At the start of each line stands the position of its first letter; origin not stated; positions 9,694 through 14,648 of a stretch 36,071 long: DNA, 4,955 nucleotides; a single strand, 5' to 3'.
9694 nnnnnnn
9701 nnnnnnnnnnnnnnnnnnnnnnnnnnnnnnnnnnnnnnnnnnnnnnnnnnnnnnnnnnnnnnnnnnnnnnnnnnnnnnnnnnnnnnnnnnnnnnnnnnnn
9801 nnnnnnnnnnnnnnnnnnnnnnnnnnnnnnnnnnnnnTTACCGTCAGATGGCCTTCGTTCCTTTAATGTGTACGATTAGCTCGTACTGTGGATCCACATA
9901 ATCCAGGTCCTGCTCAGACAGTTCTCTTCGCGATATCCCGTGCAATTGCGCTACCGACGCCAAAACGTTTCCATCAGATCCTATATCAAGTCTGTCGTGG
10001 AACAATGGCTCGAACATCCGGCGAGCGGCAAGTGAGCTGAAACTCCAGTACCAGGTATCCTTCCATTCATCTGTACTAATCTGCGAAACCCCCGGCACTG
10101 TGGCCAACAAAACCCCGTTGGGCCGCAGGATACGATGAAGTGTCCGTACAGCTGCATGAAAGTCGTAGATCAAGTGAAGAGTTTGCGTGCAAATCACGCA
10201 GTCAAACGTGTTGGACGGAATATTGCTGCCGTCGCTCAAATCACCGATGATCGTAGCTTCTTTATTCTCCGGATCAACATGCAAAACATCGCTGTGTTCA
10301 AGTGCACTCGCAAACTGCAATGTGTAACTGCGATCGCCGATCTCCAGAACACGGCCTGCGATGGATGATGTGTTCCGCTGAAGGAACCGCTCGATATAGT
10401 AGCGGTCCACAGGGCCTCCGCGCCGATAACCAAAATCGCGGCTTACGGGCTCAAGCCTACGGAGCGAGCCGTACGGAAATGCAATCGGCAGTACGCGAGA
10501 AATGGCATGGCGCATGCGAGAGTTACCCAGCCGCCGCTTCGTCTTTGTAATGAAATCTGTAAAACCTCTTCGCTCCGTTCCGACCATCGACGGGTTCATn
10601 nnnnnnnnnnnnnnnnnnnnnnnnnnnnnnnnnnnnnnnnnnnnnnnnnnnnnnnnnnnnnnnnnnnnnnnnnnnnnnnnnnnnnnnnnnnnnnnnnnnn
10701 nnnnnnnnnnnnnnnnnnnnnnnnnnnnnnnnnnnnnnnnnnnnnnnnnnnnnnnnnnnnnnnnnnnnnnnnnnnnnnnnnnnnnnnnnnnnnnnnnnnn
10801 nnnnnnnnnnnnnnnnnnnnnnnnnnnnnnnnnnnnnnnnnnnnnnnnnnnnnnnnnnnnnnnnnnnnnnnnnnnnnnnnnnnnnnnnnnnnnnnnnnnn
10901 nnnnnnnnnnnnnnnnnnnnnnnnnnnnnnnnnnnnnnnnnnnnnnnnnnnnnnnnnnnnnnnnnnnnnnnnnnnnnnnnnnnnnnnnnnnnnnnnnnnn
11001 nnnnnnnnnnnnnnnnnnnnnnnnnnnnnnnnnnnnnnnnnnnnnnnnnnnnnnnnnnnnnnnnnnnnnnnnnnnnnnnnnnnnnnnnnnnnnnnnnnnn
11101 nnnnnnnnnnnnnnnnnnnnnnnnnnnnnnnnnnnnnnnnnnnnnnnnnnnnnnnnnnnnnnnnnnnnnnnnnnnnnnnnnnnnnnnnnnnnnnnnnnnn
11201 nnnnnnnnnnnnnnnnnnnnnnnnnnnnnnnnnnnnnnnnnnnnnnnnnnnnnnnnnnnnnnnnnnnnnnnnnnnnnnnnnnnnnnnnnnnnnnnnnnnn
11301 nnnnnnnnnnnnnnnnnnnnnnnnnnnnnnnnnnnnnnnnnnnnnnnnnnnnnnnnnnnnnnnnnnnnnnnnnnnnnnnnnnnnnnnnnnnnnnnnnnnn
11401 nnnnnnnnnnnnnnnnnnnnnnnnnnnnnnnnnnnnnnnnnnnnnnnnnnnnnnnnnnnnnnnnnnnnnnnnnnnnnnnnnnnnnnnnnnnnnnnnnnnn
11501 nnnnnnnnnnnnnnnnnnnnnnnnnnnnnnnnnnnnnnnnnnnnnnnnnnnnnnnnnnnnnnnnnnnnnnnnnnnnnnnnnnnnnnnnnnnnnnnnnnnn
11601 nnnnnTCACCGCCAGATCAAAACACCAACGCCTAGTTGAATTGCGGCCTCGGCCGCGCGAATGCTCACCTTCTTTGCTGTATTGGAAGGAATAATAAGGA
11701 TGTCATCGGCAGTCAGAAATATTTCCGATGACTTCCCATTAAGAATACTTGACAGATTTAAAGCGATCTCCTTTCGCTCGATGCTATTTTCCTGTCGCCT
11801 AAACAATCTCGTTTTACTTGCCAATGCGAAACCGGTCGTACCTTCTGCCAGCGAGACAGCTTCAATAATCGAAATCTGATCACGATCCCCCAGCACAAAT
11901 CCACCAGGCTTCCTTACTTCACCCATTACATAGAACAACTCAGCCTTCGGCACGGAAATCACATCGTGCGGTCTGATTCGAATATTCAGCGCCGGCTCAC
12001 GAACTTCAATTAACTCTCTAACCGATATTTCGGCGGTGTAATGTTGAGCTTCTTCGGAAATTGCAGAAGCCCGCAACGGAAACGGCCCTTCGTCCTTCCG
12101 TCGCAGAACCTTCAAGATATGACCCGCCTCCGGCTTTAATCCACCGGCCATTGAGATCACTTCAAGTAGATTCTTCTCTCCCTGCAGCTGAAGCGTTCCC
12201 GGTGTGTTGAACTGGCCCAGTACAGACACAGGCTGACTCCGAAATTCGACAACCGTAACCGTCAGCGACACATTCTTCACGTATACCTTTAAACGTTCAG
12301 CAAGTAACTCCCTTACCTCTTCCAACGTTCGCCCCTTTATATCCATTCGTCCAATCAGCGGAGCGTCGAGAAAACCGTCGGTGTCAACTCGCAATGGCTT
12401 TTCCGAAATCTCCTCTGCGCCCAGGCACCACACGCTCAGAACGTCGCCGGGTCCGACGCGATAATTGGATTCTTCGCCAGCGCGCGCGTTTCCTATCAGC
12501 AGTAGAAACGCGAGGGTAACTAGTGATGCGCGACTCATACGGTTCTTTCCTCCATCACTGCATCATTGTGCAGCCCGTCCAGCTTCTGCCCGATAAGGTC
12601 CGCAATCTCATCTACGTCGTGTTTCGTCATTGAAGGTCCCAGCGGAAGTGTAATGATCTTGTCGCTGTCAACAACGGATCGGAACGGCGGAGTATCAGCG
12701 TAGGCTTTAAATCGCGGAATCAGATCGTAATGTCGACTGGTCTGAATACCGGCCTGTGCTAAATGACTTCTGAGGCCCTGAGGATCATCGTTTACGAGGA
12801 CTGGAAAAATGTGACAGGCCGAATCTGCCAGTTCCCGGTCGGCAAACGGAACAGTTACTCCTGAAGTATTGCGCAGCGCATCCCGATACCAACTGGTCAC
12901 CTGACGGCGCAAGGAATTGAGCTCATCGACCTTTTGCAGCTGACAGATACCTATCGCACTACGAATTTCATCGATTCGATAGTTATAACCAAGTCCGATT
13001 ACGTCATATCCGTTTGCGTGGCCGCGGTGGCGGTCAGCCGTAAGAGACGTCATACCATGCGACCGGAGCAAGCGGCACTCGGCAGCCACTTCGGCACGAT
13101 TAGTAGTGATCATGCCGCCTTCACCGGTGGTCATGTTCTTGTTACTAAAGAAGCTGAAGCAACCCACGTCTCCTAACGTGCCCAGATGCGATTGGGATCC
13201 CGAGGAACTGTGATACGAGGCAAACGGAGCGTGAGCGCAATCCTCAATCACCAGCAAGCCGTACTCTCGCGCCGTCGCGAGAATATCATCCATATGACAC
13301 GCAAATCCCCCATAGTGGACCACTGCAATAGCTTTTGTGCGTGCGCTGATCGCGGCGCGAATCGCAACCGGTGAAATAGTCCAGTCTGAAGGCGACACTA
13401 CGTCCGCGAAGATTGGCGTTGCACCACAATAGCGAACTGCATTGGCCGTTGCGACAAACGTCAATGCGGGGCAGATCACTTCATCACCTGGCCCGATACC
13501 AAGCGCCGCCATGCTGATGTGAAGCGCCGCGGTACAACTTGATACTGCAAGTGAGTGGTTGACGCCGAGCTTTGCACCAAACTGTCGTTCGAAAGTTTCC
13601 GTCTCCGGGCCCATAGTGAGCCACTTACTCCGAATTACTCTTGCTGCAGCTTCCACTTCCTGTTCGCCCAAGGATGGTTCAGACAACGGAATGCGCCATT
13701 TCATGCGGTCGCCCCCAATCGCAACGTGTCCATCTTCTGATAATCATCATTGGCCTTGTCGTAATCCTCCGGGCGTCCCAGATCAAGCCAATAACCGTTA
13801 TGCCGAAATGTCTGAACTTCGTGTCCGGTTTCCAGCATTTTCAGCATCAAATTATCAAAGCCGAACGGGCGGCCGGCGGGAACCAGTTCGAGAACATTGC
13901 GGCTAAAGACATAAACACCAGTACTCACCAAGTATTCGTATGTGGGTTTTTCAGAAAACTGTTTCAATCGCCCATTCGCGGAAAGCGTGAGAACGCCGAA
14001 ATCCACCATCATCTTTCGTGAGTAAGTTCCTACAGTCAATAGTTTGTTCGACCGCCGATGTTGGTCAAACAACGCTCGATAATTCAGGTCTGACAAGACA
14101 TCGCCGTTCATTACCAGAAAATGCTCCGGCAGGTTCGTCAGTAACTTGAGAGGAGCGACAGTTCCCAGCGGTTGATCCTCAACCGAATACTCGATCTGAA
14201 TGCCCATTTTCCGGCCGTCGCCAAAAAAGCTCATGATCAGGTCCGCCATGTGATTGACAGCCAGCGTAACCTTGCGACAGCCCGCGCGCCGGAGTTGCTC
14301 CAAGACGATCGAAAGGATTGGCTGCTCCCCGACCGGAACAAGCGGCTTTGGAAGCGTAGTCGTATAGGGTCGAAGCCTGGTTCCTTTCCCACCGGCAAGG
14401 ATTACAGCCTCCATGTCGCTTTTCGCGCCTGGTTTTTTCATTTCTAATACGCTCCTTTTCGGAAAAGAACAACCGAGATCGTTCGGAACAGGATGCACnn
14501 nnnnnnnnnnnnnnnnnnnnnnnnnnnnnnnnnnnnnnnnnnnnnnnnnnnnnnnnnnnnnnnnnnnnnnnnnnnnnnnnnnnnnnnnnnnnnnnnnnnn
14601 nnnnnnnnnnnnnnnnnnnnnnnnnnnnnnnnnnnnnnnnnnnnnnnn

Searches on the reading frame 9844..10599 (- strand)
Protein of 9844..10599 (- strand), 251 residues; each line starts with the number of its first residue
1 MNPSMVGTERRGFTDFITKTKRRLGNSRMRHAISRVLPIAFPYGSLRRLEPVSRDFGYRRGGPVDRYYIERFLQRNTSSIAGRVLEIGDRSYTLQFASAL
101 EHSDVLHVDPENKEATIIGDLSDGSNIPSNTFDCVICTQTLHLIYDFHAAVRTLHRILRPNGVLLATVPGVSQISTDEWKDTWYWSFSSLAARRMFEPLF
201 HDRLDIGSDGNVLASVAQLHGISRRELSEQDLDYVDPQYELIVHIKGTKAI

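Call 53: search_protein_families(library=pfam, proteins=[window:9844-10599:-], max_evalue=0.001)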
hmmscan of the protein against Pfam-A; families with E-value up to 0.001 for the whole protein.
window:9844-10599:- (251 aa): 5 families
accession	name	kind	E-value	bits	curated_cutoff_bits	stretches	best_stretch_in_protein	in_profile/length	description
PF13489.12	Methyltransf_23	-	5.4e-10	39.7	27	1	82-187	24-137/164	Methyltransferase domain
PF08241.18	Methyltransf_11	-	3.8e-09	37.5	21.2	1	116-165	46-94/95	Methyltransferase domain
PF08242.18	Methyltransf_12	-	1e-06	29.8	30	1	121-164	61-98/98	Methyltransferase domain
PF13847.12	Methyltransf_31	-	3.7e-05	23.9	27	1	127-170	70-113/145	Methyltransferase domain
PF13649.12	Methyltransf_25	-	6.2e-05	24.1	27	1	117-162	51-97/97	Methyltransferase domain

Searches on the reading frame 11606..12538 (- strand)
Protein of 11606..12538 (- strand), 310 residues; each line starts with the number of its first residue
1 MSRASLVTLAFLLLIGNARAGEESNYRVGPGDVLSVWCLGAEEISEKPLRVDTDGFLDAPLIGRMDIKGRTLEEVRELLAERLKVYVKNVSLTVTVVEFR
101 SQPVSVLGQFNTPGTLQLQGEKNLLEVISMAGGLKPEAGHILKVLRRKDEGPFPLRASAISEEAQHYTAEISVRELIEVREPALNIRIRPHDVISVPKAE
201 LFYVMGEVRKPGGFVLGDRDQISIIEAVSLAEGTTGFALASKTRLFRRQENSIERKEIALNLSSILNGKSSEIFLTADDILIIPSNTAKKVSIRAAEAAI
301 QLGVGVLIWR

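Call 18: search_protein_families(library=pfam, proteins=[window:11606-12538:-], max_evalue=0.00001)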
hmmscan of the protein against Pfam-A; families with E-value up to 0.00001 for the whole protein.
window:11606-12538:- (310 aa): 3 families
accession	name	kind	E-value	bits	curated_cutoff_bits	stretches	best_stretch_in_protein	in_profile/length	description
PF02563.21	Poly_export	-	2.1e-20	73.1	28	1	22-96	3-76/77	Polysaccharide biosynthesis/export protein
PF22461.2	SLBB_2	-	3.2e-12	46.8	27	0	201-283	2-79/79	SLBB domain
PF10531.15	SLBB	-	8.4e-08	32.4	27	0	104-139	2-37/55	SLBB domain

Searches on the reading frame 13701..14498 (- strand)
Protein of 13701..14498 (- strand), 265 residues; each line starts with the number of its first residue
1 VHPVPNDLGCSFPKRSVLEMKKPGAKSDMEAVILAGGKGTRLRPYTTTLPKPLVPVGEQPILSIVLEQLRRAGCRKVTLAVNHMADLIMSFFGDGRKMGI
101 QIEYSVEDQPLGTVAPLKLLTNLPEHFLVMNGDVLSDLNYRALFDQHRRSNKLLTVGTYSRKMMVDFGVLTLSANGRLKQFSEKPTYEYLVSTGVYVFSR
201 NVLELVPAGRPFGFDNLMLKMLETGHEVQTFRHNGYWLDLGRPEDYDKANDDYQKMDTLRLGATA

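Call 18: search_protein_families(library=pfam, proteins=[window:13701-14498:-], max_evalue=0.00001)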
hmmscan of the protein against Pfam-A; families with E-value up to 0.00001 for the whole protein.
window:13701-14498:- (265 aa): 2 families
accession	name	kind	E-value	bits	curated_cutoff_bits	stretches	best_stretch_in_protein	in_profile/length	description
PF00483.29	NTP_transferase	-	1.9e-44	152.6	21.2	1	31-255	2-244/245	Nucleotidyl transferase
PF12804.13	NTP_transf_3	-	1.5e-10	41.9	27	1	31-161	1-125/160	MobA-like NTP transferase domain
